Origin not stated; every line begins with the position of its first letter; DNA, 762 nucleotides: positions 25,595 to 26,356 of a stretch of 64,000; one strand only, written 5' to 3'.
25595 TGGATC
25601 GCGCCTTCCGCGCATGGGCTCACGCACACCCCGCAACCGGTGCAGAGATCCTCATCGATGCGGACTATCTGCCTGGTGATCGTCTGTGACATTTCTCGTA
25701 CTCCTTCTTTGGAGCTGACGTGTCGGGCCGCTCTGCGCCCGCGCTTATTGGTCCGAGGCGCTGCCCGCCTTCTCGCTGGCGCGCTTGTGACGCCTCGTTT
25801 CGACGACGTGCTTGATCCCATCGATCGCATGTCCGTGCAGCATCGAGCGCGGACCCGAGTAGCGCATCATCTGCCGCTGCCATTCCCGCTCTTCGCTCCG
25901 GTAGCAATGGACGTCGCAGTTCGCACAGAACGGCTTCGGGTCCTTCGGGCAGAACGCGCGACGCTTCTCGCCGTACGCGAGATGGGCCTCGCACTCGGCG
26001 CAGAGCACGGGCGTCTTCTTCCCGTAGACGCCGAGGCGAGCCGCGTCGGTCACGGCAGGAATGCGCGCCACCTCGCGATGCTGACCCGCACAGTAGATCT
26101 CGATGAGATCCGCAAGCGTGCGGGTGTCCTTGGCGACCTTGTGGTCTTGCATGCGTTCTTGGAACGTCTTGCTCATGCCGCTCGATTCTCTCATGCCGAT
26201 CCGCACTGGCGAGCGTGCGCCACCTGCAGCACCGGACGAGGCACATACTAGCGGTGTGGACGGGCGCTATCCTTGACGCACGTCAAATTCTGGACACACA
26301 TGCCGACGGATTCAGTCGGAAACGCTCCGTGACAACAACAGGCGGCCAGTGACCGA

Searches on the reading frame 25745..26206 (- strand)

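Call 9: search_protein_families(library=ncbifam, proteins=[window:25745-26206:-], max_evalue=0.00001)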
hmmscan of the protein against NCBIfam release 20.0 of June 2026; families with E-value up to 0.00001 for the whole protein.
window:25745-26206:- (153 aa): 7 families
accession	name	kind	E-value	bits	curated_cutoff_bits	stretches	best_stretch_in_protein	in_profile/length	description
NF007714.0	PRK10410.1-2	equivalog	1.6e-26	92.9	88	1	19-135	4-102/103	nitrous oxide-stimulated promoter family protein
NF007715.0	PRK10410.1-3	equivalog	3.3e-22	78.8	179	1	19-144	6-114/132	nitrous oxide-stimulated promoter family protein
NF007718.0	PRK10410.2-2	equivalog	1.8e-17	63.6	148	1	19-120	1-103/118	nitrous oxide-stimulated promoter family protein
NF007713.0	PRK10410.1-1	equivalog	9.4e-13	48.7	234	1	58-139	17-101/117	nitrous oxide-stimulated promoter family protein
NF007716.0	PRK10410.1-4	equivalog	1.2e-12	48.2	172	1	71-140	33-102/114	nitrous oxide-stimulated promoter family protein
NF007717.0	PRK10410.2-1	equivalog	1.2e-10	41.5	241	1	74-141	39-106/141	nitrous oxide-stimulated promoter family protein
NF007719.0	PRK10410.2-3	equivalog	8.1e-09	35.5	211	1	65-140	15-90/103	nitrous oxide-stimulated promoter family protein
